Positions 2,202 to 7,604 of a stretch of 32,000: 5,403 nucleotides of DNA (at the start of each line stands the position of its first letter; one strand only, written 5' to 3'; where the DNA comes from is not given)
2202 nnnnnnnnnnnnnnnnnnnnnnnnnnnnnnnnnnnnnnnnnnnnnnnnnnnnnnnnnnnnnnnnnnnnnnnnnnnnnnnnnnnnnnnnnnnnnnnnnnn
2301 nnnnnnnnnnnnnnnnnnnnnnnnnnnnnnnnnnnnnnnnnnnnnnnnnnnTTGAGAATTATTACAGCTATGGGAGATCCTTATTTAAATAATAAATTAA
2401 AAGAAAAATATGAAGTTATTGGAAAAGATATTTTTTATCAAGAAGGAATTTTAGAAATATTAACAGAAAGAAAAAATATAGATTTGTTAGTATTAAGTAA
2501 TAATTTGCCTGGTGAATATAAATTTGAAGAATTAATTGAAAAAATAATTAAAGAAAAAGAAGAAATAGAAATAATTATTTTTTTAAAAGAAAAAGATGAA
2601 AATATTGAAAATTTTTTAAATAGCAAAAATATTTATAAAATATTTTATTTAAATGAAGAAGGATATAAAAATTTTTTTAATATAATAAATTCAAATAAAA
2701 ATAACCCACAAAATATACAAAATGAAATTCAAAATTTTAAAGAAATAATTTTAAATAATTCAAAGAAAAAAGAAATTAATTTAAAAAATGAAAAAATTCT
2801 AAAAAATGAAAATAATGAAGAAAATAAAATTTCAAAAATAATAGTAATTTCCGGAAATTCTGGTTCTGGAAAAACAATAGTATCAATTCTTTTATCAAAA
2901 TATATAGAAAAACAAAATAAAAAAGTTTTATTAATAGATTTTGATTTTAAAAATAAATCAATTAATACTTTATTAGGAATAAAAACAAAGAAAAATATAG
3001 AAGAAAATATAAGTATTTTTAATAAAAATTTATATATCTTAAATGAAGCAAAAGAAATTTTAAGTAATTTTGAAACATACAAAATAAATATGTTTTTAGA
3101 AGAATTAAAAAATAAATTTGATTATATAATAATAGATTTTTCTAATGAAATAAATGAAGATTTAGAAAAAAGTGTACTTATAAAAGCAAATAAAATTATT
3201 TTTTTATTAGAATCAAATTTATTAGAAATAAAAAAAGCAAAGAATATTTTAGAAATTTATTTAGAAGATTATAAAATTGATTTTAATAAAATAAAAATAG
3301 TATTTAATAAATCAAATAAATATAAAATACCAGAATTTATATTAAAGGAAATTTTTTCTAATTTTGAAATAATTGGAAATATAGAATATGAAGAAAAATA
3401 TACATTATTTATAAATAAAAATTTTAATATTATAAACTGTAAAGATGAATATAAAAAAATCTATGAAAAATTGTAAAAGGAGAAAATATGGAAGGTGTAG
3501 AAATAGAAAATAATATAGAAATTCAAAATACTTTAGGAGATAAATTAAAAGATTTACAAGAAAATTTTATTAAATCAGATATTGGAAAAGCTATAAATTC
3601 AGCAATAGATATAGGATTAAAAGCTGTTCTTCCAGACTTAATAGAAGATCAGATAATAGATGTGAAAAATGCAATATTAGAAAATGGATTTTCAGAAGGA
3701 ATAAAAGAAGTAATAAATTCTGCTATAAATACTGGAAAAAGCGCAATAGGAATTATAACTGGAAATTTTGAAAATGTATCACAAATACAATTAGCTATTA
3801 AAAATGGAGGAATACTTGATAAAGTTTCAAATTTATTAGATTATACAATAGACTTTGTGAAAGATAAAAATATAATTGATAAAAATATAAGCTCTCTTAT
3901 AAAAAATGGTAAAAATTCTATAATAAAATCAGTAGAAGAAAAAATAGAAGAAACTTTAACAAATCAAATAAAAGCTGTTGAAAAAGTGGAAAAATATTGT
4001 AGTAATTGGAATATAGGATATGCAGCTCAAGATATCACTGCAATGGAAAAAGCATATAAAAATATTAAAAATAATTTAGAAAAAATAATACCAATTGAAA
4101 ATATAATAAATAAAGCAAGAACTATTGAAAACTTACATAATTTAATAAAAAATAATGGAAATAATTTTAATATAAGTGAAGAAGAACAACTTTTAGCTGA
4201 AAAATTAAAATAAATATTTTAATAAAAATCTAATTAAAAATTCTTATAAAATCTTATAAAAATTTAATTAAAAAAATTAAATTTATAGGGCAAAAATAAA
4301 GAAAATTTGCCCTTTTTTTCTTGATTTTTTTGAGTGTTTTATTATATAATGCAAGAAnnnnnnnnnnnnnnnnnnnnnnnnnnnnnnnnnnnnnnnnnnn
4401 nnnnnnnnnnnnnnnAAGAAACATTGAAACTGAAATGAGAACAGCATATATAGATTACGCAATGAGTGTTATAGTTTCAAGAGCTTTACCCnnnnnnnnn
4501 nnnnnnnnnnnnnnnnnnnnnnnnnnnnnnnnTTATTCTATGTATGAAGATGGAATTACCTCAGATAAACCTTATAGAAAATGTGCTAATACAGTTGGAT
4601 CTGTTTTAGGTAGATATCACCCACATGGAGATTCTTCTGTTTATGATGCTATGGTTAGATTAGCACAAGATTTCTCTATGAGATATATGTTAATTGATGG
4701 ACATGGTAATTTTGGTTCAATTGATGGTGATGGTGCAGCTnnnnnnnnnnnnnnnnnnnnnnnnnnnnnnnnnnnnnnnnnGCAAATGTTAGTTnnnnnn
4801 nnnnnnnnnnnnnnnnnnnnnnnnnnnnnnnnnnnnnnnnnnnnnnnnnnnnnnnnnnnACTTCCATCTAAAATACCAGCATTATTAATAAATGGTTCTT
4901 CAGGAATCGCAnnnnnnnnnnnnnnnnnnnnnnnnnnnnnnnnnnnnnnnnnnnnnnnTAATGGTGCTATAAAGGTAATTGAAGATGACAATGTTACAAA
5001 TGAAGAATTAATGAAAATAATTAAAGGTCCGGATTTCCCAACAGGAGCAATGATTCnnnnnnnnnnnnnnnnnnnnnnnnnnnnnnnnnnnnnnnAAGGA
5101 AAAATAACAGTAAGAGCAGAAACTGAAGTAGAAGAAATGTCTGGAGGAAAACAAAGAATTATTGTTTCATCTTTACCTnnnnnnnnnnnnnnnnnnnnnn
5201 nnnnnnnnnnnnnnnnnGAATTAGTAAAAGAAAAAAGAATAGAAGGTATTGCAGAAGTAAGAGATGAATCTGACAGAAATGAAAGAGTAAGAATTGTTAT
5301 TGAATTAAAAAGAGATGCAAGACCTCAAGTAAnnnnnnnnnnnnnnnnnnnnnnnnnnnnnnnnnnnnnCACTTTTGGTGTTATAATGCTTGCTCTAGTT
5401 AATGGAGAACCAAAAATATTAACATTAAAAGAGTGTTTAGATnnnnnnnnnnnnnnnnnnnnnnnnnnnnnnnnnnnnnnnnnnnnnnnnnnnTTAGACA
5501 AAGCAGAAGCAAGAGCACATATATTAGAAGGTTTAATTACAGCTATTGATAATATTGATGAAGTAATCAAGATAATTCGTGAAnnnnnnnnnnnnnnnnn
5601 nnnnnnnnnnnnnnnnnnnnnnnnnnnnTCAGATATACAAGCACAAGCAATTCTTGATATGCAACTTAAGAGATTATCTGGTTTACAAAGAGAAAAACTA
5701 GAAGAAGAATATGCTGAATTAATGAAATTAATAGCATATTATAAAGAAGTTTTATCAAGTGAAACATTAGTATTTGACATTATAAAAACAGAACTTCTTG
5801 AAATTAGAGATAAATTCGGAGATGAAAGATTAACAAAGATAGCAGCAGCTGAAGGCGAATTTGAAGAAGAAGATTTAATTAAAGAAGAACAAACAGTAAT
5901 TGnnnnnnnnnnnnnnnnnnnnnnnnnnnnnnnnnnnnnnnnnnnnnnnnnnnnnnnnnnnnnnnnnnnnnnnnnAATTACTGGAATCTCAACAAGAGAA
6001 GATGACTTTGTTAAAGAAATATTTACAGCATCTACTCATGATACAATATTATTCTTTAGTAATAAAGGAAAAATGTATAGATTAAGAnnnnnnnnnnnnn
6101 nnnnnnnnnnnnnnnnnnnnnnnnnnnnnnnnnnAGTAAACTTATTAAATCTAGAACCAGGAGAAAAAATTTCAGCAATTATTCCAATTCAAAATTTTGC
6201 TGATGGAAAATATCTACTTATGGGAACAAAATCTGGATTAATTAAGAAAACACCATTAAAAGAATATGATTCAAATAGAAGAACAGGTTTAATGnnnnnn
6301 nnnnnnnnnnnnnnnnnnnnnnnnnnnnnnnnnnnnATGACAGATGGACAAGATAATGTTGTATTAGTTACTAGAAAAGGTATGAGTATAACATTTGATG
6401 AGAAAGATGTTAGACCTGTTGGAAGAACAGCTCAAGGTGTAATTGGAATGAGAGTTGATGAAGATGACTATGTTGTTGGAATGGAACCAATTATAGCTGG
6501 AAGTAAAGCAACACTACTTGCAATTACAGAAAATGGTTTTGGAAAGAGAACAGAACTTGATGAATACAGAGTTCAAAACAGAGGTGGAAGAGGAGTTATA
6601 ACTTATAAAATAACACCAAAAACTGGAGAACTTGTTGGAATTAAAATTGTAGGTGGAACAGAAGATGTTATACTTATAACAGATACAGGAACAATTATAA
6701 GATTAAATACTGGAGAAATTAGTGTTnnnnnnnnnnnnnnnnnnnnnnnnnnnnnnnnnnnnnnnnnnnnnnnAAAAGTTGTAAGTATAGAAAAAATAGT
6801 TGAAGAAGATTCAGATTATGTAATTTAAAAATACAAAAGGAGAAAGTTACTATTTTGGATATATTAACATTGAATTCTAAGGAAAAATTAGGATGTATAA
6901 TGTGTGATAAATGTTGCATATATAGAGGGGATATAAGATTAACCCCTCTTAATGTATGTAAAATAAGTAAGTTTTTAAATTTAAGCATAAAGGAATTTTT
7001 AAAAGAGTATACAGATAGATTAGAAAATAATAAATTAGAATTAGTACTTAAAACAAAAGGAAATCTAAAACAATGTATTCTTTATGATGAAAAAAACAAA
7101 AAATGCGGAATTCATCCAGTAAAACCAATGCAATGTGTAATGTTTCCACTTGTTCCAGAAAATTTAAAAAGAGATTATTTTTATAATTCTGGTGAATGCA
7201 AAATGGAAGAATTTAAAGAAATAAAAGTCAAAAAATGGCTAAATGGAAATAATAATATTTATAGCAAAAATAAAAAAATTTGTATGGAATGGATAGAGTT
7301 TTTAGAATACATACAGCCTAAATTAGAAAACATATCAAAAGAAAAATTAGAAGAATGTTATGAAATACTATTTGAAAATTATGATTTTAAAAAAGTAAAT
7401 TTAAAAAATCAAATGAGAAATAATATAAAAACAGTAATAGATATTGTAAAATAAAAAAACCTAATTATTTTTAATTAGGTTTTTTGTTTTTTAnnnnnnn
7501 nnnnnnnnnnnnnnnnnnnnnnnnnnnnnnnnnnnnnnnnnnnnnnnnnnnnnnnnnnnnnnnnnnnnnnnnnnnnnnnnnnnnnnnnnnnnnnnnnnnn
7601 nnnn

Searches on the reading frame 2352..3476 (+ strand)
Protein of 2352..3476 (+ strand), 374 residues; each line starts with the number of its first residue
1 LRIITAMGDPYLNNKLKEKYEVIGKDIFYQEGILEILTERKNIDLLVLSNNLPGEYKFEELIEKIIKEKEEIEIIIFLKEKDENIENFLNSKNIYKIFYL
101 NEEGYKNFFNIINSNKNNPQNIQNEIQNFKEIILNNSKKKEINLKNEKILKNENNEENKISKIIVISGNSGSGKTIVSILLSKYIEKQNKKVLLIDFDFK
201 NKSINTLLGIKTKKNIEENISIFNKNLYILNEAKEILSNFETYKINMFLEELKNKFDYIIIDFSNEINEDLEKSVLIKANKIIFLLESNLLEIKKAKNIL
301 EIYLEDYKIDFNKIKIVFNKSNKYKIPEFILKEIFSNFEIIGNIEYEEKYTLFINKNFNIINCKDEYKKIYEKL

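Call 90: search_protein_families(library=pfam, proteins=[window:2352-3476:+], max_evalue=0.001)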
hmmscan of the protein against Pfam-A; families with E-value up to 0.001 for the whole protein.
window:2352-3476:+ (374 aa): 8 families
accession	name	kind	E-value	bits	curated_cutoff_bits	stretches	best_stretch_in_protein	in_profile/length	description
PF01656.29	CbiA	-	7.9e-11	42.4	25.4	1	163-349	1-114/125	CobQ/CobB/MinD/ParA nucleotide binding domain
PF10609.15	ParA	-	7.1e-08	32.6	27.1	1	162-219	5-62/246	NUBPL iron-transfer P-loop NTPase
PF13614.12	AAA_31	-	6e-07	30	27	1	162-221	2-60/177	AAA domain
PF09140.17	MipZ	-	2.6e-06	27.4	20.7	1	164-283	3-126/262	ATPase MipZ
PF24883.2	NPHP3_N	-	2.7e-05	24.9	24.8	1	158-209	19-70/164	Nephrocystin 3, N-terminal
PF01583.26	APS_kinase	-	0.00036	21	21.1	1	162-218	3-59/152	Adenylylsulphate kinase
PF06414.18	Zeta_toxin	-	0.00072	19.5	22.3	0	149-199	4-53/199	Zeta toxin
PF00005.33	ABC_tran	-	0.00085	20.4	25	0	161-254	11-94/137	ABC transporter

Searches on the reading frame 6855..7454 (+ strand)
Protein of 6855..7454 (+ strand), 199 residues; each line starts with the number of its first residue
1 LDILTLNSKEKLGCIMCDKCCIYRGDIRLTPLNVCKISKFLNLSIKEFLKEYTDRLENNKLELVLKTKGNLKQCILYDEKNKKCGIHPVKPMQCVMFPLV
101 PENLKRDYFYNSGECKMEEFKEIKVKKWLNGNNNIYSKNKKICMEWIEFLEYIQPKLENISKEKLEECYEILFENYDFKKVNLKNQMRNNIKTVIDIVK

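Call 90: search_protein_families(library=pfam, proteins=[window:6855-7454:+], max_evalue=0.001)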
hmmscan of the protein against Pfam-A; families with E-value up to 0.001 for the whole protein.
window:6855-7454:+ (199 aa): 1 family
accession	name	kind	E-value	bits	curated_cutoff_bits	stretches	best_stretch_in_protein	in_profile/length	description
PF03692.20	CxxCxxCC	-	5.1e-09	37.2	23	1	14-105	2-73/85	Putative zinc- or iron-chelating domain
